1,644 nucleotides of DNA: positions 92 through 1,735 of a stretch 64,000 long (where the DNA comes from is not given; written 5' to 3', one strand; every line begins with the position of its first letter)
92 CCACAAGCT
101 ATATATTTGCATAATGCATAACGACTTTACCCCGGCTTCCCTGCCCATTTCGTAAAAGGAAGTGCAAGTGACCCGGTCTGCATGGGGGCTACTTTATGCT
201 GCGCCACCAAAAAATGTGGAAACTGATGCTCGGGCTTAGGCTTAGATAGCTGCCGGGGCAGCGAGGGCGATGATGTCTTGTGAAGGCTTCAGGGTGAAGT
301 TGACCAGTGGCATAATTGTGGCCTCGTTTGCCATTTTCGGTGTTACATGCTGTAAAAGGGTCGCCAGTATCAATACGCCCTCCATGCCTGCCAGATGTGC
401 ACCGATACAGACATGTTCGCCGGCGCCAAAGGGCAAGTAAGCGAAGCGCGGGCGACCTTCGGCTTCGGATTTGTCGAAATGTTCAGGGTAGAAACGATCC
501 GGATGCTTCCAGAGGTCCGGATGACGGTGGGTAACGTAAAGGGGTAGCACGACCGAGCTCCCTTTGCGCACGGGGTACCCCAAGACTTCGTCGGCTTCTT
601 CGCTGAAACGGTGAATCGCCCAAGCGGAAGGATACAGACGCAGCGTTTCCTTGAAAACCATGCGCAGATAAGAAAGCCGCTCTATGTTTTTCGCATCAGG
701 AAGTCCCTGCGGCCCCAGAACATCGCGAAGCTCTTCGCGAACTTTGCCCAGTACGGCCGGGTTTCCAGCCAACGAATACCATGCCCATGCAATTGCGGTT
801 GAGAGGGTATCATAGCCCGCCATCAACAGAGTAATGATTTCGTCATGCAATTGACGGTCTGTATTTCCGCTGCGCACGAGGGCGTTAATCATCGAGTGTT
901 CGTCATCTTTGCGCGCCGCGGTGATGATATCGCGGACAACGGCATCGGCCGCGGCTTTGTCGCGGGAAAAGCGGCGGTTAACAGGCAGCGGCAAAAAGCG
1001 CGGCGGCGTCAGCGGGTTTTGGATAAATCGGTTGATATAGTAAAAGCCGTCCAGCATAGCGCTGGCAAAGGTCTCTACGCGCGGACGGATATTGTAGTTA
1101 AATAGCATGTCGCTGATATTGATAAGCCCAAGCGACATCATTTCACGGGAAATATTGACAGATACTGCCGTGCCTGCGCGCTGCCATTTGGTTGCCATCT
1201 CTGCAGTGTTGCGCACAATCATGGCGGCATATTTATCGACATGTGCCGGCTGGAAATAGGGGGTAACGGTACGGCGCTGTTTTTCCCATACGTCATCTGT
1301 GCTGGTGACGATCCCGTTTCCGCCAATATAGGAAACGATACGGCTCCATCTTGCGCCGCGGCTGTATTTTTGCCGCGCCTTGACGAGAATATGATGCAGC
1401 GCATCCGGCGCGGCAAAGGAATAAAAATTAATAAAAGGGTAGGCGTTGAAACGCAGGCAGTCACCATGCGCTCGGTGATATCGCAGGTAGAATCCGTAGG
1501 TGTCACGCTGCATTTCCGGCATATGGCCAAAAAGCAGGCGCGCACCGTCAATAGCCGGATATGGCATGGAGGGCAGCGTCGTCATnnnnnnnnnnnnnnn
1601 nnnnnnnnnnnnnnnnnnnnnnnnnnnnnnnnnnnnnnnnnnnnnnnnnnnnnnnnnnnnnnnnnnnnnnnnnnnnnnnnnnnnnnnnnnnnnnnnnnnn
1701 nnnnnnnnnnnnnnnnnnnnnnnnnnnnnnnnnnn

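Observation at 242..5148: Compact, translationally coupled five-gene operon (hydrolase / KAS III / HDO-like diiron / unknown / P450): a candidate unassigned small-molecule pathway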

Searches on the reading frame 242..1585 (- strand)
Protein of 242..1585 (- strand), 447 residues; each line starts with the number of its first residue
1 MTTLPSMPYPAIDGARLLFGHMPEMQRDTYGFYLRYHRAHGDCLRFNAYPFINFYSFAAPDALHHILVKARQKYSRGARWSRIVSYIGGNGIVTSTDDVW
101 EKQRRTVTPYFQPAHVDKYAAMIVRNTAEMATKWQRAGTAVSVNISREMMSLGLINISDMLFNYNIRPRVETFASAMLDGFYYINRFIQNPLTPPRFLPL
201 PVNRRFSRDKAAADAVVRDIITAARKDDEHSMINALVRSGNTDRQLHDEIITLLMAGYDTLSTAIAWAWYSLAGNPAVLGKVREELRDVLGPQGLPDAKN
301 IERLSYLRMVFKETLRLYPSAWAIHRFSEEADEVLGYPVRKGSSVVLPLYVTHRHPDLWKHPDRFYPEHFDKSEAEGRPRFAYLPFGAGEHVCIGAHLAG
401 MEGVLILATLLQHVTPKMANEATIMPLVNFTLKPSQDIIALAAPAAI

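Call 3: search_protein_families(library=pfam, proteins=[window:242-1585:-], max_evalue=0.01)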
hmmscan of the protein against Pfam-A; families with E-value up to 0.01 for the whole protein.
window:242-1585:- (447 aa): 1 family
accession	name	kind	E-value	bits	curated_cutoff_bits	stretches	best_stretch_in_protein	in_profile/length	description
PF00067.27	p450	-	6.2e-68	230.1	22.8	1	17-434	8-455/462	Cytochrome P450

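Call 4: search_protein_families(library=ncbifam, proteins=[window:242-1585:-], max_evalue=0.01)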
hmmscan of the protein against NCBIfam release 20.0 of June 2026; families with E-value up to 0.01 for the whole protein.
window:242-1585:- (447 aa): 9 families
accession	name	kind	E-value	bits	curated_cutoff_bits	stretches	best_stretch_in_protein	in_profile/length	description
NF051859.1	AlbFlvMonOxTrpSyn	equivalog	9e-53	179.5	700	1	10-438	22-451/457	bifunctional albaflavenone monooxygenase/terpene synthase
NF045812.1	PentlenOxigase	equivalog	2.3e-45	155.3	800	1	14-415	8-410/444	pentalenene oxygenase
NF050147.1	aminopyruv_ApyO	equivalog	3.2e-34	118.4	525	1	93-439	81-418/444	RiPP biosynthesis cytochrome P450 ApyO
TIGR04538.1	P450_cycloAA_1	subfamily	1.1e-12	47.5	500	1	217-414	181-366/395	cytochrome P450, cyclodipeptide synthase-associated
NF053744.1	FAProxCypCBc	equivalog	1.1e-12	47.3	600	1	304-400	273-365/416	CYP152 family fatty-acid peroxygenase CypC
NF041802.1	P450_SolI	exception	1.3e-07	30.5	850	1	307-414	297-395/424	solanimycin biosynthesis cytochrome P450 SolI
NF041177.1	Cyp119_Thmprot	equivalog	1.4e-05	24.1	680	1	310-413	245-339/368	cytochrome P450 Cyp119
TIGR04515.1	P450_rel_GT_act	subfamily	0.00011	21.7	343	1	310-372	263-325/386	P450-derived glycosyltransferase activator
TIGR04458.1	CYP450_TxtE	equivalog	0.00046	18.9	500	1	313-413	282-374/403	4-nitrotryptophan synthase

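Call 5: find_encoding_contigs(protein=window:242-1585:-, flank=10000, max_places=6)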
Protein window:242-1585:- (447 aa): no gene with exactly this product is on record in the collection.

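Call 60: search_solved_structures(query=window:242-1585:-, max_evalue=1e-20)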
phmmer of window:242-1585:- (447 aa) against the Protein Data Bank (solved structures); distinct sequences matched with E-value up to 1e-20: 169 (the best 60 are shown).
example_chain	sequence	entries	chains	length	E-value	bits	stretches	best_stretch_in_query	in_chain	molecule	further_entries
7wzl_A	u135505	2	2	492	1.8e-62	215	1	9-419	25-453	Putative cytochrome P450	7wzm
3dbg_A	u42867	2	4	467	5.2e-39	137.6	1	9-436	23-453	Putative cytochrome P450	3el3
6j94_A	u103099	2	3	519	1.1e-38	136.5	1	40-419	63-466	Protein LUTEIN DEFICIENT 5, chloroplastic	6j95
6l8i_A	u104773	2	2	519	1.5e-38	136.1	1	229-419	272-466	Protein LUTEIN DEFICIENT 5, chloroplastic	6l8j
8q2f_A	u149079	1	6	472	2.2e-36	129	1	89-435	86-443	Bifunctional cytochrome P450/NADPH--P450 reductase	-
4h24_A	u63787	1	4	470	2.7e-36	128.7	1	86-435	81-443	Cytochrome P450-BM3 variant P450BM3-Cis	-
7wy3_A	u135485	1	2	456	4.6e-36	127.9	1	82-435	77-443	Bifunctional cytochrome P450/NADPH--P450 reductase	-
7y0r_A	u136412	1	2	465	8e-36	127.1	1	87-435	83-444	Bifunctional cytochrome P450/NADPH--P450 reductase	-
6hn8_A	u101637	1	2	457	9.3e-36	126.9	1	83-435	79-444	Bifunctional cytochrome P450/NADPH--P450 reductase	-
4key_A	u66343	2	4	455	9.4e-36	126.9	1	83-435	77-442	Bifunctional P-450/NADPH-P450 reductase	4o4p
4kf2_A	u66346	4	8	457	9.5e-36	126.9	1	83-435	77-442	Bifunctional P-450/NADPH-P450 reductase | Bifunctional cytochrome P450/NADPH--P450 reductase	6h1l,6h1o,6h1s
6h1t_A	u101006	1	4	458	9.6e-36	126.9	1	83-435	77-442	Bifunctional cytochrome P450/NADPH--P450 reductase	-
7yda_A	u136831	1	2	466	1e-35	126.8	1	82-435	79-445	Bifunctional cytochrome P450/NADPH--P450 reductase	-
3cbd_A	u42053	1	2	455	1.1e-35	126.6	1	87-435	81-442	Bifunctional P-450/NADPH-P450 reductase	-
7wde_A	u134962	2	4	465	1.2e-35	126.5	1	82-435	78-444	Bifunctional cytochrome P450/NADPH--P450 reductase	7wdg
4zf6_A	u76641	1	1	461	1.4e-35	126.3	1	81-435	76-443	Bifunctional P-450/NADPH-P450 reductase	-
4zf8_A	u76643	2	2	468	1.5e-35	126.3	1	81-435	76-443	Bifunctional P-450/NADPH-P450 reductase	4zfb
7wy2_A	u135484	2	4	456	1.6e-35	126.1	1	82-435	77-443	Bifunctional cytochrome P450/NADPH--P450 reductase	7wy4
2x7y_A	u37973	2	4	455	1.6e-35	126.1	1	82-435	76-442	BIFUNCTIONAL P-450/NADPH-P450 REDUCTASE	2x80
4hgh_A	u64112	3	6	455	1.6e-35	126.1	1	82-435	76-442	Bifunctional P-450/NADPH-P450 reductase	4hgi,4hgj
7egn_A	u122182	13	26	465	1.7e-35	126.1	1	82-435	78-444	Bifunctional cytochrome P450/NADPH--P450 reductase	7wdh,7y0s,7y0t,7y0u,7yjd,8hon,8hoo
5jq2_A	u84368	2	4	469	1.7e-35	126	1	82-435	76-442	P450 BM3 L407C heme domain mutant | Bifunctional cytochrome P450/NADPH--P450 reductase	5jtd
4hgg_A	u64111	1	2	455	2e-35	125.8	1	82-435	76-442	Bifunctional P-450/NADPH-P450 reductase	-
8hkj_A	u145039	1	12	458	2.1e-35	125.8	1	85-415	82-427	Bifunctional cytochrome P450/NADPH--P450 reductase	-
4hgf_A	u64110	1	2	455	2.1e-35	125.7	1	82-435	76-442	Bifunctional P-450/NADPH-P450 reductase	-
6k24_A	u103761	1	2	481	2.1e-35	125.7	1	82-435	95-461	Bifunctional cytochrome P450/NADPH--P450 reductase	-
23ub_A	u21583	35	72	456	2.1e-35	125.7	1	82-435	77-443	Bifunctional cytochrome P450/NADPH--P450 reductase | Bifunctional P-450/NADPH-P450 reductase | Bifunctional cytochrome P450/NADPH-P450 reductase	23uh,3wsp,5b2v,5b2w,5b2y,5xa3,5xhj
1bu7_A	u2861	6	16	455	2.2e-35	125.7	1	82-435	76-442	PROTEIN (CYTOCHROME P450) | CYTOCHROME P450 BM-3 | CYTOCHROME P450 102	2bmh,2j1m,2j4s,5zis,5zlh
1bvy_A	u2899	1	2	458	2.2e-35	125.7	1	82-435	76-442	PROTEIN (CYTOCHROME P450 BM-3)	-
6jmw_A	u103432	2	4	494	2.3e-35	125.6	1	82-435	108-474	Bifunctional cytochrome P450/NADPH--P450 reductase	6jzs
4zfa_A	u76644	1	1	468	2.3e-35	125.6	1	82-435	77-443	Bifunctional P-450/NADPH-P450 reductase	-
3ben_A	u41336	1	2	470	2.4e-35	125.6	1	82-435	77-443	Cytochrome P450 102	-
1jpz_A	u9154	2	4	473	2.4e-35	125.6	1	82-435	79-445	BIFUNCTIONAL P-450:NADPH-P450 REDUCTASE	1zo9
9l7u_A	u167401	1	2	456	2.4e-35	125.6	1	86-435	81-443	Bifunctional cytochrome P450/NADPH--P450 reductase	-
9l7s_A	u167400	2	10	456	2.4e-35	125.6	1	87-435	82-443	Bifunctional cytochrome P450/NADPH--P450 reductase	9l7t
2ij2_A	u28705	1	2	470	2.4e-35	125.5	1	82-435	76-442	Cytochrome P450 BM3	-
1fag_A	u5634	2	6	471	2.4e-35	125.5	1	82-435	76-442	CYTOCHROME P450 BM-3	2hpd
2nnb_A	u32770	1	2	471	2.4e-35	125.5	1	82-435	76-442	Bifunctional P-450:NADPH-P450 reductase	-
4kpb_A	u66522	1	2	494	2.7e-35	125.4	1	82-435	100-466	Cytochrome P450 BM-3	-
4kpa_A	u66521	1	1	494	2.7e-35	125.4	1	82-435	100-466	Cytochrome P450 BM-3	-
6iao_A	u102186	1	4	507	2.8e-35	125.3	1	82-435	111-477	Bifunctional cytochrome P450/NADPH--P450 reductase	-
9uxz_A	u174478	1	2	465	2.9e-35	125.3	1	82-435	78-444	Bifunctional cytochrome P450/NADPH--P450 reductase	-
5e9z_A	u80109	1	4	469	3e-35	125.2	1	82-435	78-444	Bifunctional cytochrome P450/NADPH--P450 reductase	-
7wdd_A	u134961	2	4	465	3.1e-35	125.2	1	82-435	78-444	Bifunctional cytochrome P450/NADPH--P450 reductase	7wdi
7ydb_A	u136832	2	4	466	3.3e-35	125.1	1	82-435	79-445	Bifunctional cytochrome P450/NADPH--P450 reductase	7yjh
5og9_A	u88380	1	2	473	3.3e-35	125.1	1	85-435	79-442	Bifunctional cytochrome P450/NADPH--P450 reductase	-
5e78_A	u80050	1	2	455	3.6e-35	125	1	82-435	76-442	Bifunctional P-450/NADPH-P450 reductase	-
9l7v_A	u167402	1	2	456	3.7e-35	124.9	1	87-435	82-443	Bifunctional cytochrome P450/NADPH--P450 reductase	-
5e7y_A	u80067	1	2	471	4e-35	124.8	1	82-435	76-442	Bifunctional P-450/NADPH-P450 reductase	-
9iss_A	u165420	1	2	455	4.1e-35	124.8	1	82-435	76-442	Bifunctional cytochrome P450/NADPH--P450 reductase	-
9ist_A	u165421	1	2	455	4.2e-35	124.7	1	82-435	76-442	Bifunctional cytochrome P450/NADPH--P450 reductase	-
4kew_A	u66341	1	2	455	4.3e-35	124.7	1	84-435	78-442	Bifunctional P-450/NADPH-P450 reductase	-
4kf0_A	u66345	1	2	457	4.4e-35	124.7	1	84-435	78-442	Bifunctional P-450/NADPH-P450 reductase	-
3qi8_B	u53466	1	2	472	4.4e-35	124.7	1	82-435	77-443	Evolved Cytochrome P450 variant (22A3)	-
2uwh_A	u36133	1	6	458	4.4e-35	124.7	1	84-435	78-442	BIFUNCTIONAL P-450: NADPH-P450 REDUCTASE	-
9isu_A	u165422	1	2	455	5.5e-35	124.4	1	83-435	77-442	Bifunctional cytochrome P450/NADPH--P450 reductase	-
1p0x_A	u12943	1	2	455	5.7e-35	124.3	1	82-435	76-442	Bifunctional P-450:NADPH-P450 reductase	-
1zo4_A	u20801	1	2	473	6.1e-35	124.2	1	82-435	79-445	Bifunctional P-450:NADPH-P450 reductase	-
3kx5_A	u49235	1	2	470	6.3e-35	124.2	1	82-435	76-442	Bifunctional P-450/NADPH-P450 reductase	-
4h23_A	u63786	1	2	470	6.5e-35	124.1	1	86-435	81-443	Cytochrome P450-BM3 variant P411BM3-Cis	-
